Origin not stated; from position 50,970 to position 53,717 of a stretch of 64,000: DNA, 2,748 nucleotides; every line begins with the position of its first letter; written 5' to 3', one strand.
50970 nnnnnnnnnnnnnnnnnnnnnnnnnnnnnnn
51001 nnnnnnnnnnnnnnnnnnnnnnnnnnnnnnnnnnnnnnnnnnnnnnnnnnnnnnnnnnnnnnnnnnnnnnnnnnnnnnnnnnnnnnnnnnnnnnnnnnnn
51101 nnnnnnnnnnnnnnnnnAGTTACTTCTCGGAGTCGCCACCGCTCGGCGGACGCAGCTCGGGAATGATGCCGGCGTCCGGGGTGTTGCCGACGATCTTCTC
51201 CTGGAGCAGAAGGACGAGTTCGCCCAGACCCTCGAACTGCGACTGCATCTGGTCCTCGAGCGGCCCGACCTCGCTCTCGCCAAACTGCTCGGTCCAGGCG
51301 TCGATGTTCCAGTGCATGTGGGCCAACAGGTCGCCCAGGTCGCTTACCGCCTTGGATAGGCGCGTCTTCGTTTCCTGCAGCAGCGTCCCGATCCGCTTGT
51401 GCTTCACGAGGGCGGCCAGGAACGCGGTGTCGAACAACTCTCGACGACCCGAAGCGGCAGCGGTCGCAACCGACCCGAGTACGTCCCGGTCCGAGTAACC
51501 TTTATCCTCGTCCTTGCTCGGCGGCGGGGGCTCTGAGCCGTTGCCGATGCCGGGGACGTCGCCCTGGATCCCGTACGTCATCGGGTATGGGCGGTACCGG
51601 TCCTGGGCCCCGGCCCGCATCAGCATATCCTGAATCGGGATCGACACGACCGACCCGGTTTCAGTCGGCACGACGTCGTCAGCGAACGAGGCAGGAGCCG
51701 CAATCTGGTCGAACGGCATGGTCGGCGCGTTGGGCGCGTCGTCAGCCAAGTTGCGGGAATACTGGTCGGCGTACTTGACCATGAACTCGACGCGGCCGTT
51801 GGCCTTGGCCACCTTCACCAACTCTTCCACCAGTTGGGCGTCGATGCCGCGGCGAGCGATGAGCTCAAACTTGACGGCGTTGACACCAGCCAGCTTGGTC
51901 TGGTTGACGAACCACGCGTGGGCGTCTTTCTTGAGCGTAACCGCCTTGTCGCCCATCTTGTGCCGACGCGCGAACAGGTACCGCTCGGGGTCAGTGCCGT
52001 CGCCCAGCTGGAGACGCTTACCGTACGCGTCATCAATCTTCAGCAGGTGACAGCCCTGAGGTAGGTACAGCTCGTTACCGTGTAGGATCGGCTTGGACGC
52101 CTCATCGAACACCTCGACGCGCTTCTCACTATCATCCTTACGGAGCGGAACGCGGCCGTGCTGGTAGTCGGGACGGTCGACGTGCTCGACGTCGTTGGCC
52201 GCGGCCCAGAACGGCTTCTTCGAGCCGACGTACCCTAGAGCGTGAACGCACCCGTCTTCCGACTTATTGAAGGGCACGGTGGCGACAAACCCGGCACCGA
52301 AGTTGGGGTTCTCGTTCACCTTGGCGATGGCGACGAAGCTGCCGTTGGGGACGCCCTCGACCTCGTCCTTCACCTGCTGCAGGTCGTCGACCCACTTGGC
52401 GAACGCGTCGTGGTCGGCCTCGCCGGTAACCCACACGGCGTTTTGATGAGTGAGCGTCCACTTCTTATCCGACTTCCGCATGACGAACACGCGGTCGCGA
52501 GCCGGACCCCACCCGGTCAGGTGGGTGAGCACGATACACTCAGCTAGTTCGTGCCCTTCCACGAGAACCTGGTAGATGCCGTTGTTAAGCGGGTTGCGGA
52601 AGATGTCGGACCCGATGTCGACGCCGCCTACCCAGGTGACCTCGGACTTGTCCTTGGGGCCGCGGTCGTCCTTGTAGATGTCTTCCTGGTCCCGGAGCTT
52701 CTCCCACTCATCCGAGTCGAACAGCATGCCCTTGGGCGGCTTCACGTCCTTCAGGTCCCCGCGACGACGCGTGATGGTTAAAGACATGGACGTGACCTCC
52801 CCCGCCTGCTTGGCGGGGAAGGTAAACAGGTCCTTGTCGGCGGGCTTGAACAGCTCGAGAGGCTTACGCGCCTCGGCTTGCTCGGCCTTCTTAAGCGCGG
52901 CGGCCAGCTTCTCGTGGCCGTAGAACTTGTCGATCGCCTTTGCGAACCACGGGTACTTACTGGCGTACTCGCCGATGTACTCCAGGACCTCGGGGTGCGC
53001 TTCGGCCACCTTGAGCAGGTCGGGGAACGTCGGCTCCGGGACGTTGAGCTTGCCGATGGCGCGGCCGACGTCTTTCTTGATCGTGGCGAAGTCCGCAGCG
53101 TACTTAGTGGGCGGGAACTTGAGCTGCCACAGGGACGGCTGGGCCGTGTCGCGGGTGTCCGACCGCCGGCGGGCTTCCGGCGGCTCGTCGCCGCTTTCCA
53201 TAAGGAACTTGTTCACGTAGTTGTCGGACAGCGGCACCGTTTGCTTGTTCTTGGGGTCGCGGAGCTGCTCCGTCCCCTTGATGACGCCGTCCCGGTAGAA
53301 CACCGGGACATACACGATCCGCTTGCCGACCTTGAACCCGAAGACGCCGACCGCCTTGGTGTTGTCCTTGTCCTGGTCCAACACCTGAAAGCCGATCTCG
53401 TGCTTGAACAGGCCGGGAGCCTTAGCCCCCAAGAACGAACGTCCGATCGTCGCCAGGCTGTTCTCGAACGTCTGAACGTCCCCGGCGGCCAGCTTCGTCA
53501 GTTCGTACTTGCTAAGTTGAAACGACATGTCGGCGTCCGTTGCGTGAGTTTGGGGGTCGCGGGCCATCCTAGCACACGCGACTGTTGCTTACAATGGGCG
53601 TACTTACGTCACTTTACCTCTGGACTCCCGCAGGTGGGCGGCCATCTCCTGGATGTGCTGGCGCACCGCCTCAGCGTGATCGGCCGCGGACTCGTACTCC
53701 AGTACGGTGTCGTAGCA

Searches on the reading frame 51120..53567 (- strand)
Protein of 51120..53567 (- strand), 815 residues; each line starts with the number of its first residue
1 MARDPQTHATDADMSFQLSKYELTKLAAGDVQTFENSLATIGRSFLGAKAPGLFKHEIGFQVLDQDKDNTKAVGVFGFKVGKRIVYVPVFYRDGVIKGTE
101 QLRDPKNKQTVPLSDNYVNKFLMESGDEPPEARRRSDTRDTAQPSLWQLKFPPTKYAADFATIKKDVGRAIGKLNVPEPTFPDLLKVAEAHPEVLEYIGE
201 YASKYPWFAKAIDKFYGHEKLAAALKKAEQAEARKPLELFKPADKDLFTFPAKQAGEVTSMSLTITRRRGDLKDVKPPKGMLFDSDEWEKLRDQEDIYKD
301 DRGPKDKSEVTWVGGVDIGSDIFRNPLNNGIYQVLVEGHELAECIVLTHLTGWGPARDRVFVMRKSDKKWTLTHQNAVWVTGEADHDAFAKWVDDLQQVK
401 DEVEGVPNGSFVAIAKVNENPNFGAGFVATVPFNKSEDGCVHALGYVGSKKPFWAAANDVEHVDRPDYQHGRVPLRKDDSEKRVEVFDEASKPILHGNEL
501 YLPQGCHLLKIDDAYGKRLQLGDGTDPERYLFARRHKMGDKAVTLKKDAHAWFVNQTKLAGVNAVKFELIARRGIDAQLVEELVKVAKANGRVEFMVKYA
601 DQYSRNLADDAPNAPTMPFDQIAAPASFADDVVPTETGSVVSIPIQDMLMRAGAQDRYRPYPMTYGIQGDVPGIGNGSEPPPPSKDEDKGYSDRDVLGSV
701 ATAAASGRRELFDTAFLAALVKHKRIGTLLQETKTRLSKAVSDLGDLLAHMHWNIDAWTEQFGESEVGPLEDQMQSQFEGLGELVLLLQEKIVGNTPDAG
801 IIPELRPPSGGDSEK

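Call 11: search_protein_families(library=phrogs, proteins=[window:51120-53567:-], max_evalue=0.001)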
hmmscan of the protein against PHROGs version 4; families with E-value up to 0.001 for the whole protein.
window:51120-53567:- (815 aa): 0 families

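Call 19: search_protein_families(library=pfam, proteins=[window:51120-53567:-], max_evalue=0.01)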
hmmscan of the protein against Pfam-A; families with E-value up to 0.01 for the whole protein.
window:51120-53567:- (815 aa): 0 families

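Call 89: search_dna_similar(query=window:51120-53567:-, collection=phages, mode=protein, max_rows=8, max_evalue=0.001)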
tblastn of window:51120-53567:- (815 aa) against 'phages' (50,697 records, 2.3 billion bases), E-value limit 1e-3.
No match.
